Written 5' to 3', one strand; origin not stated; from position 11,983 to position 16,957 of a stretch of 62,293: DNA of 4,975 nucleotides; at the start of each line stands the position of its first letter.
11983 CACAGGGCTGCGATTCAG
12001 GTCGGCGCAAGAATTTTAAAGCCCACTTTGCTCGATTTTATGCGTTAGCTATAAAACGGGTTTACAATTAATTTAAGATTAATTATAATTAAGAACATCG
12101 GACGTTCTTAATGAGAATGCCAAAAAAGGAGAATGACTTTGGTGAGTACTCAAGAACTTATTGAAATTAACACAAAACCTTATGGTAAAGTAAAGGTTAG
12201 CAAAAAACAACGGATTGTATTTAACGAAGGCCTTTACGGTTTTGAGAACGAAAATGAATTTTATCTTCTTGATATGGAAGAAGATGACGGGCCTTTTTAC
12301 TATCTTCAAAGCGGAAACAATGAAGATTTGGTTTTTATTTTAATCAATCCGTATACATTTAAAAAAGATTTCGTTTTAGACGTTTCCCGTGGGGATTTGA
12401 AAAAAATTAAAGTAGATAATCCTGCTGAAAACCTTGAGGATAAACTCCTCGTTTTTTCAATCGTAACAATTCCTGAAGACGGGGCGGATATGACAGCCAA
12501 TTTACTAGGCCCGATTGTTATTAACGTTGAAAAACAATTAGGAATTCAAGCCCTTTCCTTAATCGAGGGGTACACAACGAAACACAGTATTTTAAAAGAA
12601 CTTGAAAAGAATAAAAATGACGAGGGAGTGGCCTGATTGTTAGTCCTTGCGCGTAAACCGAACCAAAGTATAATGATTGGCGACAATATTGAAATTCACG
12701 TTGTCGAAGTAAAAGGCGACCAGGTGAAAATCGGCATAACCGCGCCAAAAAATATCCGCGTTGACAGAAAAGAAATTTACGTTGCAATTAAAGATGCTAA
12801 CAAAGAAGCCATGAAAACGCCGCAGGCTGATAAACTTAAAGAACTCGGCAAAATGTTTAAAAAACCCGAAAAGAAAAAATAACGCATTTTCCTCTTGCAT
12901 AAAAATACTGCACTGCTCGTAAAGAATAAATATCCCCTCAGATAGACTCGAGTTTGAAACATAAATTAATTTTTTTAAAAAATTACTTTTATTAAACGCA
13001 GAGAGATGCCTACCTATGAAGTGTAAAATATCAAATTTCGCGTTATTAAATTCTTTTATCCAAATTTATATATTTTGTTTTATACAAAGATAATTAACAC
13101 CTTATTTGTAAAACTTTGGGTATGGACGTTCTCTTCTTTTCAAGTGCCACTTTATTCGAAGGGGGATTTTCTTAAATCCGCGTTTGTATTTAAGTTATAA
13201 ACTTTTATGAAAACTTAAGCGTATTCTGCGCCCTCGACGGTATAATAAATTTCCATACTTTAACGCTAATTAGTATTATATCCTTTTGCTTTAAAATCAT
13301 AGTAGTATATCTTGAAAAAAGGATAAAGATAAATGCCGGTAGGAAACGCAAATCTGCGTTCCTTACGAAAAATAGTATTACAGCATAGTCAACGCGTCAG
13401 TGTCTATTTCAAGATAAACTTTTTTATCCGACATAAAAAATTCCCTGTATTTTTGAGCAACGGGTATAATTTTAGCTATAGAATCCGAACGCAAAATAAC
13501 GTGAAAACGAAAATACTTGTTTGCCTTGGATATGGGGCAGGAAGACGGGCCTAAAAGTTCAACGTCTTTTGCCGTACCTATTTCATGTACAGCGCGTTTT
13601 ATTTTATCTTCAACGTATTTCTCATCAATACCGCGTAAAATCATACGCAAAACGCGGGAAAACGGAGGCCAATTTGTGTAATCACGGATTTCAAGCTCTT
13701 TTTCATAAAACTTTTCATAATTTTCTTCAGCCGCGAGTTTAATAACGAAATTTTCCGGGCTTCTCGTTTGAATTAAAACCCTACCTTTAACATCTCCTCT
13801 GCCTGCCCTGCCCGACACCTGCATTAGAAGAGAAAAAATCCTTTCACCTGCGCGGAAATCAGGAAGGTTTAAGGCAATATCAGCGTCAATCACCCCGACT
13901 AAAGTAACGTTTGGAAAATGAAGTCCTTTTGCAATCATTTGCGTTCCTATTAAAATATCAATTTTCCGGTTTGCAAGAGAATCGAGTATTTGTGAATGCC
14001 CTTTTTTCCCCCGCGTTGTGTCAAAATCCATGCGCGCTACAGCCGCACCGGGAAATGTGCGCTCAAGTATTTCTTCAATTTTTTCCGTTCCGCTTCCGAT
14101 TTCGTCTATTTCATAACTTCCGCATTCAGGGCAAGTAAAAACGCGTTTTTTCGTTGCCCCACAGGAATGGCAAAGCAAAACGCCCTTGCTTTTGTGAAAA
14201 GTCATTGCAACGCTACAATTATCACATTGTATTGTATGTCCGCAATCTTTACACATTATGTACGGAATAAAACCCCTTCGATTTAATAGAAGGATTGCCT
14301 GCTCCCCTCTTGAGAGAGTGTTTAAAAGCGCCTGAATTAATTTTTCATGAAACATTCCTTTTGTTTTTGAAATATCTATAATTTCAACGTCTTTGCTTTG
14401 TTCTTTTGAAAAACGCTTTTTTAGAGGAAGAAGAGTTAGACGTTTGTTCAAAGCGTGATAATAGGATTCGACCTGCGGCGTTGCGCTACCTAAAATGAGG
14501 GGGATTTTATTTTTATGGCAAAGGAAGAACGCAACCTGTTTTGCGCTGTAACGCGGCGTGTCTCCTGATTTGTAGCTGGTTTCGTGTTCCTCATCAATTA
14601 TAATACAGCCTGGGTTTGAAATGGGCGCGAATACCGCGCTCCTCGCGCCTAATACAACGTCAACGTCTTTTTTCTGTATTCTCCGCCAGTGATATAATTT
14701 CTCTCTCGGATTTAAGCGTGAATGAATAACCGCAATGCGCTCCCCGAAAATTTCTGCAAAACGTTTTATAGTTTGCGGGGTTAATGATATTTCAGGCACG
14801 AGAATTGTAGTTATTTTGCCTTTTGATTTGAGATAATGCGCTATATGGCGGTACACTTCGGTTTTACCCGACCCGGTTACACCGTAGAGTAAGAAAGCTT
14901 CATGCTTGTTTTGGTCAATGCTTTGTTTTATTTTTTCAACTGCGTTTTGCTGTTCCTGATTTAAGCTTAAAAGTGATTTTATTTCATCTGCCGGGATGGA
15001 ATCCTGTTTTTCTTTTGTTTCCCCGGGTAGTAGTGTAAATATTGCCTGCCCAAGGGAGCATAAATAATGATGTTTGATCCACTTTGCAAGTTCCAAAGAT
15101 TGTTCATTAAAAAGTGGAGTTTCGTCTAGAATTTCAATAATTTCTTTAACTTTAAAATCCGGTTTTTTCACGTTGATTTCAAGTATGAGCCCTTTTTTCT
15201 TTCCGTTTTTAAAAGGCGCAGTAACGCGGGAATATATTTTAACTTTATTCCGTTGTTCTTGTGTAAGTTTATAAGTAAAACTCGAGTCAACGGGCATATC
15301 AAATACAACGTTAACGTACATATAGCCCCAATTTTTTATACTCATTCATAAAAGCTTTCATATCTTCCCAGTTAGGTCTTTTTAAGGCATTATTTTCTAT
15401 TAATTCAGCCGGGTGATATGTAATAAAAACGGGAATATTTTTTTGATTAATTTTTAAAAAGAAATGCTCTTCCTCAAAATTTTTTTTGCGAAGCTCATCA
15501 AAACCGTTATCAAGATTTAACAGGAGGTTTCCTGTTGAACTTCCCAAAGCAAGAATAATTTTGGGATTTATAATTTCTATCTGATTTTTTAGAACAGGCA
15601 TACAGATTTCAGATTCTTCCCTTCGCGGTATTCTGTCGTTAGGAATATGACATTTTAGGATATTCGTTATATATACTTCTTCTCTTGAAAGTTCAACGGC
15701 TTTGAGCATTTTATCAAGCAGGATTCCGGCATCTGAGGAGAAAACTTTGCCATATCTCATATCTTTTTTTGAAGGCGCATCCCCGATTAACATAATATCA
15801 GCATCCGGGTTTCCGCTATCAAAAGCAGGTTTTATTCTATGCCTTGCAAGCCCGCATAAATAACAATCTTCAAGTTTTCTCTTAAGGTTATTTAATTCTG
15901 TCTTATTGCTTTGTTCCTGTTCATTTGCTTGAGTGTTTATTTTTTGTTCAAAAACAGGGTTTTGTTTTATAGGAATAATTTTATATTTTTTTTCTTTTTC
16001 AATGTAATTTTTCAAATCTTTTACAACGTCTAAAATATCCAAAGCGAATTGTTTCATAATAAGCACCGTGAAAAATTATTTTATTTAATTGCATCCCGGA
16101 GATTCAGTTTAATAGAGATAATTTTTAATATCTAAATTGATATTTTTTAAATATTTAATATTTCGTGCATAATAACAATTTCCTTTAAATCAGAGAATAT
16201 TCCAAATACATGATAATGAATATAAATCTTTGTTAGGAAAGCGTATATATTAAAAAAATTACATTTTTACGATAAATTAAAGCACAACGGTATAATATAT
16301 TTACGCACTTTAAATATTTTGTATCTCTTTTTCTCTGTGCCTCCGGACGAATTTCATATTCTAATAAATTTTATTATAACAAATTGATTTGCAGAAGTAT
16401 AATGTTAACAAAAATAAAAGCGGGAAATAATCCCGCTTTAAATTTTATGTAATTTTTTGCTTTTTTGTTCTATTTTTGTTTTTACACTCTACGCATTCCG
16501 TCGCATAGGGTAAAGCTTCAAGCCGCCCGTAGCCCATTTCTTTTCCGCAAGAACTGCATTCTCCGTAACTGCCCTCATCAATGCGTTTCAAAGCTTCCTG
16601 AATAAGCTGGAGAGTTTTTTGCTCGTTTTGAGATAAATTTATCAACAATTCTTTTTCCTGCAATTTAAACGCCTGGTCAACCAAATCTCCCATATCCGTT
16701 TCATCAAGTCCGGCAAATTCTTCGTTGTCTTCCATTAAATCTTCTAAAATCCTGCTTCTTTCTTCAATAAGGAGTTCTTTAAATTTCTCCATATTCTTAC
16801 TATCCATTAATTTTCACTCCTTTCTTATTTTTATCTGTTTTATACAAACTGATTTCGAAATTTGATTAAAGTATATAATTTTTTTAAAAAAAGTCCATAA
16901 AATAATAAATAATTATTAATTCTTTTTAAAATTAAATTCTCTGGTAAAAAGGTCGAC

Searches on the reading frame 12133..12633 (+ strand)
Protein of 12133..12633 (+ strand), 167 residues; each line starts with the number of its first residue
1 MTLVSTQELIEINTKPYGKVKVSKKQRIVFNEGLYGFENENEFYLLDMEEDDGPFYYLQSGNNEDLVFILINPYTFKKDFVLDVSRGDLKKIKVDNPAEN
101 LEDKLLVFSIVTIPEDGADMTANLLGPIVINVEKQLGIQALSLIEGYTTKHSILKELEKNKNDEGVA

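Call 105: search_protein_families(library=pfam, proteins=[window:12133-12633:+], max_evalue=0.0001)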
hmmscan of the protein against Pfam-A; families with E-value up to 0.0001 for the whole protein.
window:12133-12633:+ (167 aa): 1 family
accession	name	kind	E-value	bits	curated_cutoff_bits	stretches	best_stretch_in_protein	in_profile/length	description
PF02623.20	FliW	-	2e-32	112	25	1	28-153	1-122/122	FliW protein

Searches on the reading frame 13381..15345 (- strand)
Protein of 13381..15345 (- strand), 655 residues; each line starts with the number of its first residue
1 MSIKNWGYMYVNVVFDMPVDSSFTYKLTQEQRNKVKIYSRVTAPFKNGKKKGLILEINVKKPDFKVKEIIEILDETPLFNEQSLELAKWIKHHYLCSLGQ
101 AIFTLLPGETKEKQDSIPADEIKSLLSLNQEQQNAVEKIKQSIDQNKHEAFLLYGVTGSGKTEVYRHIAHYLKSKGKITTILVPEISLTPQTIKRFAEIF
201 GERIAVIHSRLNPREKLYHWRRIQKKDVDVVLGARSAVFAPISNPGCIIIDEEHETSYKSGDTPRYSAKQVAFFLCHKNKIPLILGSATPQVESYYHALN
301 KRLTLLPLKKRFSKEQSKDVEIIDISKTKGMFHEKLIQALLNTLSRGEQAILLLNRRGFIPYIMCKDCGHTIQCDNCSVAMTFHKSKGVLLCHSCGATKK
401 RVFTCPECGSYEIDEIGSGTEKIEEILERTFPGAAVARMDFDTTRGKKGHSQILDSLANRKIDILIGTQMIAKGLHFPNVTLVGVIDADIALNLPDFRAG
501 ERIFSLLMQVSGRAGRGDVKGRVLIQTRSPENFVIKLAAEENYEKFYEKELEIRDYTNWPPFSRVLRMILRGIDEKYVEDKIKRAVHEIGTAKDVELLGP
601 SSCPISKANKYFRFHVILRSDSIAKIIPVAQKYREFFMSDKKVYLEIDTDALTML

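Call 105: search_protein_families(library=pfam, proteins=[window:13381-15345:-], max_evalue=0.0001)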
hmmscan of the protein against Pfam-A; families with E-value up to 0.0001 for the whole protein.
window:13381-15345:- (655 aa): 8 families
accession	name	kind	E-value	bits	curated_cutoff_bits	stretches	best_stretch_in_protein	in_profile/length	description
PF17764.6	PriA_3primeBD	-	1.7e-24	85.9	22.7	1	12-107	1-96/96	3'DNA-binding domain (3'BD)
PF04851.21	ResIII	-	2.6e-19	70.2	22.5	1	126-291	2-163/164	Type III restriction enzyme, res subunit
PF00270.35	DEAD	-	8.6e-17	61.8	26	1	131-291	3-161/167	DEAD/DEAH box helicase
PF18074.6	PriA_C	-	1.8e-13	51.5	26.9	1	561-650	1-94/95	Primosomal protein N C-terminal domain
PF00271.37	Helicase_C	-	3.2e-11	43.9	23.5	1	421-516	26-108/110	Helicase conserved C-terminal domain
PF18319.7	Zn_ribbon_PriA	-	3.5e-10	40.1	26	1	374-400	1-27/27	PriA DNA helicase Cys-rich region (CRR) domain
PF05970.20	PIF1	-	4e-07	30.3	25.9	1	128-180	2-54/223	PIF1-like helicase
PF13245.12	AAA_19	-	9.3e-06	26.3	25.1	1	146-255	9-101/134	AAA domain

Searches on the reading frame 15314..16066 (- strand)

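Call 105: search_protein_families(library=pfam, proteins=[window:15314-16066:-], max_evalue=0.0001)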
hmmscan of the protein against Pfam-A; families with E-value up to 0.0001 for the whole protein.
window:15314-16066:- (251 aa): 1 family
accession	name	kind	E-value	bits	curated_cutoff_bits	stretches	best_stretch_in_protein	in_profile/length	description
PF03167.25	UDG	-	7.5e-28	97.8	24.3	1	82-234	1-138/141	Uracil DNA glycosylase superfamily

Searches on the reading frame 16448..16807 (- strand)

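Call 105: search_protein_families(library=pfam, proteins=[window:16448-16807:-], max_evalue=0.0001)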
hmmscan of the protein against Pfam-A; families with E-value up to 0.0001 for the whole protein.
window:16448-16807:- (120 aa): 1 family
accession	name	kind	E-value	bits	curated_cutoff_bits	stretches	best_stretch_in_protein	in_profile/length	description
PF01258.23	zf-dskA_traR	-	2e-09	37.7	24.9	1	79-111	1-33/36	Prokaryotic dksA/traR C4-type zinc finger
